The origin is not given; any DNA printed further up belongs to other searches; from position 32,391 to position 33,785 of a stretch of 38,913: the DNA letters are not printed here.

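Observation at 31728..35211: Orphan three-gene island between rpmH and dnaA, abutting the DnaA-box cluster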

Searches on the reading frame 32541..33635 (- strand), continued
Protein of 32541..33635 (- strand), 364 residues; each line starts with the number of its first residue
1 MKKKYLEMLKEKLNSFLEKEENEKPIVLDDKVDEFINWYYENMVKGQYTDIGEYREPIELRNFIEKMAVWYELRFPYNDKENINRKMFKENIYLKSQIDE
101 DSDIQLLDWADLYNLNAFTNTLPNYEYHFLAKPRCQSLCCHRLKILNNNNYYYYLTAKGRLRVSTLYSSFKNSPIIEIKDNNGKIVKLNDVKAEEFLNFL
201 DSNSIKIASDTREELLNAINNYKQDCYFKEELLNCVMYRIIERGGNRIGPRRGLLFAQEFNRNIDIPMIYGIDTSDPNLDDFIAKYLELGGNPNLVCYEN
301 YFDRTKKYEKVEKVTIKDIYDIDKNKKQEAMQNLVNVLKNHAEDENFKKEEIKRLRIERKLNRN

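Call 94: find_related_loci(query=A2, collection=metagenome_contigs, flank=8000)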
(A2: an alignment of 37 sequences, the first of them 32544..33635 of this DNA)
Query A2 (364 aa) in metagenome_contigs; peptide patterns used: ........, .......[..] (x = any residue, [..] = any of these).
92 stretches matched a pattern; 57 encode a relative of the query (tblastn E <= 1e-3); 55 distinct loci.
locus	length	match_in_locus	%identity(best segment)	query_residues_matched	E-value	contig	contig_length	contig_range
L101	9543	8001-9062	44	22-364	1e-86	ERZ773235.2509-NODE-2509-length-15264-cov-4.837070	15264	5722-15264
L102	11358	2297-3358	44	22-364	8e-87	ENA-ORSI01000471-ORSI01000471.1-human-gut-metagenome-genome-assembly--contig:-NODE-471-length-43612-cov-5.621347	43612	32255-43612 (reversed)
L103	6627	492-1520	42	28-364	9e-85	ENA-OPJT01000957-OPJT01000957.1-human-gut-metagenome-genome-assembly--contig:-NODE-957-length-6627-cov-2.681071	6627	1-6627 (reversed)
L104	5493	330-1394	42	17-364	1e-84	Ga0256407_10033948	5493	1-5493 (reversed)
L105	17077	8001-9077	44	9-363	6e-84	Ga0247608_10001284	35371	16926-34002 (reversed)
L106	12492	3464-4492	42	28-364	2e-83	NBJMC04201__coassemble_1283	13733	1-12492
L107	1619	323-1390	43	21-364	2e-87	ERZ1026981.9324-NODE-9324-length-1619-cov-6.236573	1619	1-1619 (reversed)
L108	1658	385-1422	42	25-364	2e-86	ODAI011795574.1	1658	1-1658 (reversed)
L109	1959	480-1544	41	17-364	2e-85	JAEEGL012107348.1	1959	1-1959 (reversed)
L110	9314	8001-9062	44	22-364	1e-80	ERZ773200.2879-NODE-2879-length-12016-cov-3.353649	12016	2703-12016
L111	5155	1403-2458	42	26-364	9e-79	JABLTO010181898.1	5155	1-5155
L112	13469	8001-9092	40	7-364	9e-78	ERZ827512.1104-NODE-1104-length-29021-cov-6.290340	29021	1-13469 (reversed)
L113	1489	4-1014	46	16-343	8e-82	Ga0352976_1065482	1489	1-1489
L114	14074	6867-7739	45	26-319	1e-75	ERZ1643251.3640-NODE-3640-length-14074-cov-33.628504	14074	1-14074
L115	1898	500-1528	39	28-364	5e-79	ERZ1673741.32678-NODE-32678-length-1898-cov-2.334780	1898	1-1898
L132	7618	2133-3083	36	24-335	1e-52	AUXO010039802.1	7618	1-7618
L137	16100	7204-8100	37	21-305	2e-44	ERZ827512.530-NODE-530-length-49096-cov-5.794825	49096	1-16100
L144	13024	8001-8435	44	204-342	3e-31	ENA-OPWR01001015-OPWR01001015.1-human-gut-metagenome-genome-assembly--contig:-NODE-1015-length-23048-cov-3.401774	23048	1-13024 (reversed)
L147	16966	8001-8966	32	31-364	1e-29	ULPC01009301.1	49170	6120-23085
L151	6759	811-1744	31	31-364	2e-23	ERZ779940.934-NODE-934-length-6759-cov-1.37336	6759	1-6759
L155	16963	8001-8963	32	31-363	2e-29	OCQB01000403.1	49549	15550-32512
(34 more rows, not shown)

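Call 97: search_protein_families(library=pfam, proteins=[L144:8853-10292:-, L137:1167-3044:+, L132:759-1907:+, L147:13774-14883:+, L155:10519-11043:+, L151:4837-6576:+, L112:6562-7908:+, L155:11036-12043:+, L112:4461-6314:+, L114:8445-9332:+], max_evalue=0.00001)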
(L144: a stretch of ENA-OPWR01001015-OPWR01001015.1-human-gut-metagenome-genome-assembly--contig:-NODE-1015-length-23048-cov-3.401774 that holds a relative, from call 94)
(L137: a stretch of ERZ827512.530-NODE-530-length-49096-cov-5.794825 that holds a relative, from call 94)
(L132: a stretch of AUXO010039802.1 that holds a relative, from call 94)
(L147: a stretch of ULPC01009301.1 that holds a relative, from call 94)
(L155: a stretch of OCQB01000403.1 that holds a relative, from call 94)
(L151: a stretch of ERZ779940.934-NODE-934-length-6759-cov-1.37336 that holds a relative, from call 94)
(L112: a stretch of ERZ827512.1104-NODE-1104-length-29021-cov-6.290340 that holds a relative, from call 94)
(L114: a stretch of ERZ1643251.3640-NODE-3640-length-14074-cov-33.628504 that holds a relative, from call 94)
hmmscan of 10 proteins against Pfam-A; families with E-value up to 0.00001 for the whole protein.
L144:8853-10292:- (479 aa): 2 families
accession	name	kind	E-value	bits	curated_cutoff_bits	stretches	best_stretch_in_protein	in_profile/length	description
PF16403.11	Bact_surface_Ig-like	-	5.8e-29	100.4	27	1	193-262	1-71/71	Bacterial surface protein, Ig-like domain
PF01522.26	Polysacc_deac_1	-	2.6e-24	86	23.1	1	267-377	3-112/124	Polysaccharide deacetylase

L137:1167-3044:+ (625 aa): 8 families
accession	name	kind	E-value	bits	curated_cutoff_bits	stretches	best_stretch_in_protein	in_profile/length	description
PF00005.33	ABC_tran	-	1.7e-48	165.1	25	2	343-471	3-137/137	ABC transporter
PF12848.13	ABC_tran_Xtn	-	2.2e-21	76.1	25.9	1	231-312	2-82/85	ABC transporter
PF02463.25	SMC_N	-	5.5e-15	55.8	40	1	31-225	27-205/220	RecF/RecN/SMC N terminal domain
PF13304.12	AAA_21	-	1.2e-14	55.6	27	0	70-218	166-299/304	AAA domain, putative AbiEii toxin, Type IV TA system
PF16326.10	ABC_tran_CTD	-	4.6e-10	40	32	1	563-622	9-68/69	ABC transporter C-terminal domain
PF13555.12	AAA_29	-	1.8e-08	34.4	27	0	30-49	24-43/61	P-loop containing region of AAA domain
PF13401.12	AAA_22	-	1.4e-06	29.1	27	0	33-69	10-45/130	AAA domain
PF01926.29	MMR_HSR1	-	3.1e-06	27.7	21.9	0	30-52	1-23/113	50S ribosome-binding GTPase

L132:759-1907:+ (382 aa): 4 families
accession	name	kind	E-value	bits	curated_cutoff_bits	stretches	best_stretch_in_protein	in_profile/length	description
PF16107.10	DUF4825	-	1.9e-18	66.7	22.7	1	246-331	1-89/99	Domain of unknown function (DUF4825)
PF01381.28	HTH_3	-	1.1e-13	51.4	23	1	10-64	1-55/55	Helix-turn-helix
PF12844.13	HTH_19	-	2.9e-12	46.7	30.2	1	7-68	1-62/64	Helix-turn-helix domain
PF13443.12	HTH_26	-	1.5e-06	28.8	22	1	13-66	5-59/63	Cro/C1-type HTH DNA-binding domain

L147:13774-14883:+ (369 aa): 5 families
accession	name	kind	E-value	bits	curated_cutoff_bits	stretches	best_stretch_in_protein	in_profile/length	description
PF04539.22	Sigma70_r3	-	8e-32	109.6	25.3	1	214-290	1-77/78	Sigma-70 region 3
PF04542.20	Sigma70_r2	-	3.5e-26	91.2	24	1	135-205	1-71/71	Sigma-70 region 2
PF04545.22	Sigma70_r4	-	2.5e-20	72.2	24.1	1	304-356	2-50/50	Sigma-70, region 4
PF00140.25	Sigma70_r1_2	-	3.6e-16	59.3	22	1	97-130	1-34/34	Sigma-70 factor, region 1.2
PF03979.19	Sigma70_r1_1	-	8.9e-13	48.5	22.5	1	15-80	5-70/81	Sigma-70 factor, region 1.1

L155:10519-11043:+ (174 aa): 4 families
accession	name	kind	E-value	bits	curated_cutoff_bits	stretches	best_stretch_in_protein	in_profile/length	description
PF09419.16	PGP_phosphatase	-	1.1e-13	51.6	20.4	1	3-137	15-166/168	Mitochondrial PGP phosphatase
PF13419.12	HAD_2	-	9.6e-09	36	23.8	1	46-135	80-178/178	Haloacid dehalogenase-like hydrolase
PF13242.12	Hydrolase_like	-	1.9e-08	34.5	22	1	91-135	4-48/75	HAD-hyrolase-like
PF00702.32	Hydrolase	-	2.1e-07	32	26.4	0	41-127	94-189/191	haloacid dehalogenase-like hydrolase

L151:4837-6576:+ (579 aa): 7 families
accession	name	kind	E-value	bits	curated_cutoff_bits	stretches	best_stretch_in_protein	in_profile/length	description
PF08275.17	DNAG_N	-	2.7e-36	124.9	26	1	119-239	1-127/128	DNA primase catalytic core, N-terminal domain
PF01807.25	Zn_ribbon_DnaG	-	8.2e-33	112.6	24.9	1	3-93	2-92/98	CHC2 zinc finger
PF13155.12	Toprim_2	-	1.6e-21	76.9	22.1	1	250-335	1-88/88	Toprim-like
PF13662.12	Toprim_4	-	1e-17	64.5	25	1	249-323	3-84/85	Toprim domain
PF01751.28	Toprim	-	5.5e-13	49.4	23.1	1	249-324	2-95/96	Toprim domain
PF13362.12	Toprim_3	-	2.4e-09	38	27.2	1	249-341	2-95/95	Toprim domain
PF10410.14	DnaB_bind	-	6.1e-07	30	20.6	1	355-406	2-53/56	DnaB-helicase binding domain of primase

L112:6562-7908:+ (448 aa): 1 family
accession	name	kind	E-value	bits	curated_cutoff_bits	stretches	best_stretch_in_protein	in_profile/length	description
PF01076.25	Mob_Pre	-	7.2e-12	46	25.5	1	48-215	20-168/196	Plasmid recombination enzyme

L155:11036-12043:+ (335 aa): 4 families
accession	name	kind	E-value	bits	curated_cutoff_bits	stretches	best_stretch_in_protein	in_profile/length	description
PF01926.29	MMR_HSR1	-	1.7e-14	54.4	21.9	1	153-212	2-58/113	50S ribosome-binding GTPase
PF03193.22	RsgA_GTPase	-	5.3e-11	43.1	30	1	92-211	55-169/174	RsgA GTPase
PF02421.24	FeoB_N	-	2.8e-06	27.4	27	0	153-210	3-57/156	Ferrous iron transport protein B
PF00350.29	Dynamin_N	-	7.4e-06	26.5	27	0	153-172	1-20/168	Dynamin family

L112:4461-6314:+ (617 aa): 2 families
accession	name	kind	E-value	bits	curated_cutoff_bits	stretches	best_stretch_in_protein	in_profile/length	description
PF00239.26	Resolvase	-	5.3e-35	121.1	23.3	1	10-156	3-144/145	Resolvase, N terminal domain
PF07508.19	Recombinase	-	2.1e-16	60.4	21.1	1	178-266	3-102/102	Recombinase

L114:8445-9332:+ (295 aa): 0 families

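Call 100: search_dna_similar(query=window:32544-33635:-, collection=plasmids, mode=protein, max_evalue=0.001, max_rows=10)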
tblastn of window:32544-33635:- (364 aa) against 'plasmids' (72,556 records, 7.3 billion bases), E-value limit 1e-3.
No match.

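Call 101: search_dna_similar(query=window:32544-33635:-, collection=phages, mode=protein, max_evalue=0.001, max_rows=10)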
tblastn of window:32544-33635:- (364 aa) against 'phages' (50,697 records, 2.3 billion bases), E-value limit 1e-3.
No match.
